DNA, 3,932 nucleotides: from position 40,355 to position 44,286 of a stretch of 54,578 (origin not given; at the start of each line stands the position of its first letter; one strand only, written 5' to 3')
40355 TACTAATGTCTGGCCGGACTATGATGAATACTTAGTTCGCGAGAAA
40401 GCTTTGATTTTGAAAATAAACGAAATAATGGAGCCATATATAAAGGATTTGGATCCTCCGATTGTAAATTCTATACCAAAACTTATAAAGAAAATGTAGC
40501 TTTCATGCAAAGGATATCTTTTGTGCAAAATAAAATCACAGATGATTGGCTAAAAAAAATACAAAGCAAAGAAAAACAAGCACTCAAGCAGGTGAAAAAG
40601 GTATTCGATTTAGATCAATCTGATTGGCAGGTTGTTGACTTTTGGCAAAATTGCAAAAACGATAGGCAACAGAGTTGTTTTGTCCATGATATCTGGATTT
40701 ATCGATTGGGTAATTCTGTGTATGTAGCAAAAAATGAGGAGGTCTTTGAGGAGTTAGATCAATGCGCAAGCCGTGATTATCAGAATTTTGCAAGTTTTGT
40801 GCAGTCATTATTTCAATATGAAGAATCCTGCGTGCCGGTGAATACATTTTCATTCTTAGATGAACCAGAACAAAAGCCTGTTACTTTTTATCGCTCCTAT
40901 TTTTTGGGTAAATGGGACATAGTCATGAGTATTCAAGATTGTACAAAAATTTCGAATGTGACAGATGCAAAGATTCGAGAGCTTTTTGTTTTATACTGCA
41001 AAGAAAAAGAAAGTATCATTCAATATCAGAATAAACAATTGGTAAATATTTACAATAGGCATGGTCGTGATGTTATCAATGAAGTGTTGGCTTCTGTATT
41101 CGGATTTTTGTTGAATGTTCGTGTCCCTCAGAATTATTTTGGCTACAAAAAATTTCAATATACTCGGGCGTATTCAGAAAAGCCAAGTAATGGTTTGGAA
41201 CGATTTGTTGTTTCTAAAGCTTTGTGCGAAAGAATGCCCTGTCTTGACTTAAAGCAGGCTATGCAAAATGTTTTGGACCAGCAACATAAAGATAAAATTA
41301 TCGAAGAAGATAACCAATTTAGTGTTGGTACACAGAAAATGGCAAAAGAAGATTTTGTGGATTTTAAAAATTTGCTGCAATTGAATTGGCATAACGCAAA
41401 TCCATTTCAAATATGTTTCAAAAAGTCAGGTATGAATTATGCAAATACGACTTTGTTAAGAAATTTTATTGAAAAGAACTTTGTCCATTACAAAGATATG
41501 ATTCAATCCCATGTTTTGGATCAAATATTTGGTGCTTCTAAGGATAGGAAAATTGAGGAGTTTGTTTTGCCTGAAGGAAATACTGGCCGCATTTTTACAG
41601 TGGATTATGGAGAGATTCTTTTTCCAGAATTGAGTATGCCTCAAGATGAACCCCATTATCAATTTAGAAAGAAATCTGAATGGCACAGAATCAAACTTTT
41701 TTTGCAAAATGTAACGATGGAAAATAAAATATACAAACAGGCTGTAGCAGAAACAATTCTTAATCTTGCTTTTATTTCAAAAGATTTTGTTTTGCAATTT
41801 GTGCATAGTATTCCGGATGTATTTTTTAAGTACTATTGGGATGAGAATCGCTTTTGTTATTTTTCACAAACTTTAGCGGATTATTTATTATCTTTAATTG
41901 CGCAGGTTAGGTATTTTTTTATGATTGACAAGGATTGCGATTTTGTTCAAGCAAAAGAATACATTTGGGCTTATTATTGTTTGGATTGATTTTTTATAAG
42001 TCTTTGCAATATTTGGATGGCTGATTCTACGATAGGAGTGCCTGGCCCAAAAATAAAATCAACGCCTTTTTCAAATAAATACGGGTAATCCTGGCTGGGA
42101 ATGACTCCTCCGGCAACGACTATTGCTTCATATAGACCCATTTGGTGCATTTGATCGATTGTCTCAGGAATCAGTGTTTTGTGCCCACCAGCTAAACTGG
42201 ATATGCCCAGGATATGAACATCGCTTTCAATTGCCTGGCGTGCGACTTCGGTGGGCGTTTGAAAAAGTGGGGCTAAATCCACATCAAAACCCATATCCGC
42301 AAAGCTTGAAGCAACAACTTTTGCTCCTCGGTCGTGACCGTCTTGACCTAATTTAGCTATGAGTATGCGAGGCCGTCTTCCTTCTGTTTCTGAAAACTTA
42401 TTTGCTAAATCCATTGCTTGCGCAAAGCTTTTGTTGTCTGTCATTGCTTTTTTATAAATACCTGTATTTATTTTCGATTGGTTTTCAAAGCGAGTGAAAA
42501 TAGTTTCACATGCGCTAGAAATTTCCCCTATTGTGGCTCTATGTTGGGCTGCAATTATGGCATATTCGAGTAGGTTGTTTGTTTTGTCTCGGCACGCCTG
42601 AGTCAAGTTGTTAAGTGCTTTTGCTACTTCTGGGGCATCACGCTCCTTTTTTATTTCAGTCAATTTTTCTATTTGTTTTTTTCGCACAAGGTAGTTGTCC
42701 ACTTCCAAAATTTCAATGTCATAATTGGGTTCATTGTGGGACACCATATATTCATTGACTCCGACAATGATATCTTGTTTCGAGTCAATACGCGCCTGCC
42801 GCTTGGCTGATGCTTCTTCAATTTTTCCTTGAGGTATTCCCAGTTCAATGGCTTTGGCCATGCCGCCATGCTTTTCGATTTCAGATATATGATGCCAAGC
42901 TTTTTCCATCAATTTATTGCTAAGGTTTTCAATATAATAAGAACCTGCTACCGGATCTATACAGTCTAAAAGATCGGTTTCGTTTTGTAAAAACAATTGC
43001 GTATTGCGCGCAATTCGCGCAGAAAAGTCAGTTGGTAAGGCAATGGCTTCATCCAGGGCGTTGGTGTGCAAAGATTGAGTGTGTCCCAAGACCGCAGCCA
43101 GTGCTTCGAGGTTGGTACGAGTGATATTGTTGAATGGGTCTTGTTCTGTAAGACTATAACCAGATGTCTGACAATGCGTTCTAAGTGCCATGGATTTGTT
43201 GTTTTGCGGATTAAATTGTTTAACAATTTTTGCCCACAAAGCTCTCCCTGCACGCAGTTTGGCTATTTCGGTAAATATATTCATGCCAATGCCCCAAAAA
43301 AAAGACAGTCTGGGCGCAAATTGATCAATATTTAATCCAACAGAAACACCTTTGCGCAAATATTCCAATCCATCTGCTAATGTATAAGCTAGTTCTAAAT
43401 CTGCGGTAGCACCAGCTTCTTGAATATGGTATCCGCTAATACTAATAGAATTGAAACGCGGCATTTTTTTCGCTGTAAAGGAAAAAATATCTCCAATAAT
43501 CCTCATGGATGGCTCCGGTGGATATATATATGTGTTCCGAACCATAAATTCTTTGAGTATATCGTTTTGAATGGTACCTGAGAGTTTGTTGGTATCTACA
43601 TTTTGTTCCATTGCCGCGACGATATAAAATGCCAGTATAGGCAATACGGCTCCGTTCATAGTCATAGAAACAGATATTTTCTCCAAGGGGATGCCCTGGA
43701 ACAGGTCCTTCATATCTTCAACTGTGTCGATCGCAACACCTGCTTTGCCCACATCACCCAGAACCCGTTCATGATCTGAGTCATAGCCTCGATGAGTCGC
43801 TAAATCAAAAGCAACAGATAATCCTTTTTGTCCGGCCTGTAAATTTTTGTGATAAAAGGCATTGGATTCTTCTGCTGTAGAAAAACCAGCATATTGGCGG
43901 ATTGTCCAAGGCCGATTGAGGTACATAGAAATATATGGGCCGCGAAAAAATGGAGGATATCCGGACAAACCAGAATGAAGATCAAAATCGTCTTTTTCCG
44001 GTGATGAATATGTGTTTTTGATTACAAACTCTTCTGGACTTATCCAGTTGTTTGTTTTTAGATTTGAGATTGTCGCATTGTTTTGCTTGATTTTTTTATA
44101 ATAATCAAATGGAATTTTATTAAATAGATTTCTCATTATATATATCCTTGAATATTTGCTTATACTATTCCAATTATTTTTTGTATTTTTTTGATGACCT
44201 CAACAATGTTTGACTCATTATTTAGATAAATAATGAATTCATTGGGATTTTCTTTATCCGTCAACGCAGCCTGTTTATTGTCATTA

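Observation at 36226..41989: Compact three-gene operon of unknown function next to the origin: PilX-N-anchored 717-aa protein, HAD/PEPCK-like fusion, 494-aa orphan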

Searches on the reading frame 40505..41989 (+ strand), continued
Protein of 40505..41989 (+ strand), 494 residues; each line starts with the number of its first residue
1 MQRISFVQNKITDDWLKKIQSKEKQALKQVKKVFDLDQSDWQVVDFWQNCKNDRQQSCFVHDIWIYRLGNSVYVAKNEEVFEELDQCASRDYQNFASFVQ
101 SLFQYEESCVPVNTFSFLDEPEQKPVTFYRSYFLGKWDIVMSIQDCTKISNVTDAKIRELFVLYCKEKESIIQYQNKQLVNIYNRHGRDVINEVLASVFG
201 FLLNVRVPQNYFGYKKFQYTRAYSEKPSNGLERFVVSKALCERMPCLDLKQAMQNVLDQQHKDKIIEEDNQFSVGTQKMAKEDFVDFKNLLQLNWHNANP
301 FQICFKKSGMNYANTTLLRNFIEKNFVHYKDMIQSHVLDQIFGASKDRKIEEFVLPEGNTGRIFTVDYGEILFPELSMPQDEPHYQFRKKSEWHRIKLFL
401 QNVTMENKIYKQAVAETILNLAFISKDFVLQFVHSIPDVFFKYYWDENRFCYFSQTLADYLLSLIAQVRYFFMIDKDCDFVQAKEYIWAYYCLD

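Call 90: search_protein_families(library=pfam, proteins=[L012:8399-9673:-, L012:7610-8179:+, L012:15486-16184:-, L012:16385-18577:-, L013:1384-2634:-, L013:6440-7528:+, L013:8435-10351:+, L013:10360-12507:+, L052:2794-5877:+], max_evalue=0.00001)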
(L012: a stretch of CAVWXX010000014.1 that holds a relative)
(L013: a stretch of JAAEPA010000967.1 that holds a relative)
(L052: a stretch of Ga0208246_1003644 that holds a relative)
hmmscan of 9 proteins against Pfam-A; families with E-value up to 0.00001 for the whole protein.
L012:8399-9673:- (424 aa): 6 families
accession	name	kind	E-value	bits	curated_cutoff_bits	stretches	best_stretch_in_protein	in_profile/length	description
PF13447.11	Multi-haem_cyto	-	1.6e-29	103.5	21.9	1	185-353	97-256/269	Seven times multi-haem cytochrome CxxCH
PF13435.11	Cytochrome_C554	-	4.5e-13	50.4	20.8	0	94-161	1-64/84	Cytochrome c554 and c-prime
PF14522.11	Cytochrome_C7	-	4.5e-10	39.6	24.8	0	144-210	12-66/67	Cytochrome c7 and related cytochrome c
PF14537.11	Cytochrom_c3_2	-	5.6e-10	40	25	0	131-210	13-78/79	Cytochrome c3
PF22113.1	Mtrc-MtrF_II-IV_dom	-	1e-06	28.8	30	0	183-321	6-132/176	Outer membrane cytochrome MtrC/MtrF-like, domains II/IV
PF09699.15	Paired_CXXCH_1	-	1.7e-06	28.1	20.6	0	59-102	6-39/41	Doubled CXXCH motif (Paired_CXXCH_1)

L012:7610-8179:+ (189 aa): 1 family
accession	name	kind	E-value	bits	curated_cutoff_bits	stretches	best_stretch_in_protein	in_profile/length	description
PF08238.18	Sel1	-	7.1e-23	80.6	30.7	2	102-135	3-36/36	Sel1 repeat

L012:15486-16184:- (232 aa): 1 family
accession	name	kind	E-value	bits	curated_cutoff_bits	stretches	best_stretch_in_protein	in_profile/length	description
PF01797.21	Y1_Tnp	-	7.6e-13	49.1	23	1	13-122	6-119/121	Transposase IS200 like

L012:16385-18577:- (730 aa): 2 families
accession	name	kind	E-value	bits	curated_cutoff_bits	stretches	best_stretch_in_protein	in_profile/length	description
PF00884.28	Sulfatase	-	2.7e-23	83.2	25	1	170-534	2-300/301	Sulfatase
PF01663.27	Phosphodiest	-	2.9e-08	34.1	23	1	445-487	187-227/342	Type I phosphodiesterase / nucleotide pyrophosphatase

L013:1384-2634:- (416 aa): 9 families
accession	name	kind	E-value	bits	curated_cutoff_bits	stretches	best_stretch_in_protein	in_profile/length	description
PF13428.12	TPR_14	-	2.9e-15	55.7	23.5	0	180-220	4-44/44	Tetratricopeptide repeat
PF12895.13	ANAPC3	-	1.5e-14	54.5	27.2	1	111-167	27-81/82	Anaphase-promoting complex, cyclosome, subunit 3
PF14559.12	TPR_19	-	1.5e-12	48.1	25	0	295-345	5-56/68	Tetratricopeptide repeat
PF13432.12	TPR_16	-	1e-11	45.5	32.7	0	318-369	1-50/65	Tetratricopeptide repeat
PF07719.23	TPR_2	-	1.4e-10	40.9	27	0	142-171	1-30/34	Tetratricopeptide repeat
PF13181.12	TPR_8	-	1.3e-06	28.5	25.7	0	143-169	2-28/34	Tetratricopeptide repeat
PF00515.34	TPR_1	-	7.8e-06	25.9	27.8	0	143-170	2-29/34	Tetratricopeptide repeat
PF13374.12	TPR_10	-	8.7e-06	26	27.5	0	149-170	9-30/42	Tetratricopeptide repeat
PF25062.1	ARM_TT21_N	-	9.9e-06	25.9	40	0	55-212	48-203/222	Tetratricopeptide repeat protein 21 N-terminal ARM repeat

L013:6440-7528:+ (362 aa): 0 families

L013:8435-10351:+ (638 aa): 2 families
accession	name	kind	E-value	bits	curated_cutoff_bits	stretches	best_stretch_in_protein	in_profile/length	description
PF13437.12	HlyD_3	-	8.3e-16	59.1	22.2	1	499-603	2-106/106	HlyD family secretion protein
PF16576.10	HlyD_D23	-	6e-15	55.5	30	1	412-604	24-212/214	Barrel-sandwich domain of CusB or HlyD membrane-fusion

L013:10360-12507:+ (715 aa): 2 families
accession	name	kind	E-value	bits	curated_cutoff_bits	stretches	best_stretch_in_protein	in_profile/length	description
PF16576.10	HlyD_D23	-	6e-08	32.7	30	1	461-627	18-182/214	Barrel-sandwich domain of CusB or HlyD membrane-fusion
PF13437.12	HlyD_3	-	6.6e-08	33.7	22.2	0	557-632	6-79/106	HlyD family secretion protein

L052:2794-5877:+ (1027 aa): 3 families
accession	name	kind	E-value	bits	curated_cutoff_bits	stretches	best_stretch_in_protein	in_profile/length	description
PF13458.12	Peripla_BP_6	-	4.9e-34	119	31.7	1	55-409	2-331/343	Periplasmic binding protein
PF01094.35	ANF_receptor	-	9.7e-19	68.1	25.4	1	92-409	22-342/353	Receptor family ligand binding region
PF00924.24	MS_channel_2nd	-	3.4e-18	65.9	20.2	1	836-902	3-68/68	Mechanosensitive ion channel, beta-domain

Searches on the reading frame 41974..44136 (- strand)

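Call 55: search_protein_families(library=pfam, proteins=[window:41974-44136:-], max_evalue=0.00001)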
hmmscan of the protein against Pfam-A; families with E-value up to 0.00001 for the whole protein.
window:41974-44136:- (720 aa): 2 families
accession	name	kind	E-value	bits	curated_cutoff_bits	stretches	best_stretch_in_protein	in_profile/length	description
PF01642.28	MM_CoA_mutase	-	2.9e-221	735.9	22.1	1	34-547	3-511/512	Methylmalonyl-CoA mutase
PF02310.24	B12-binding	-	2.4e-20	73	32.1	1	590-704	2-118/121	B12 binding domain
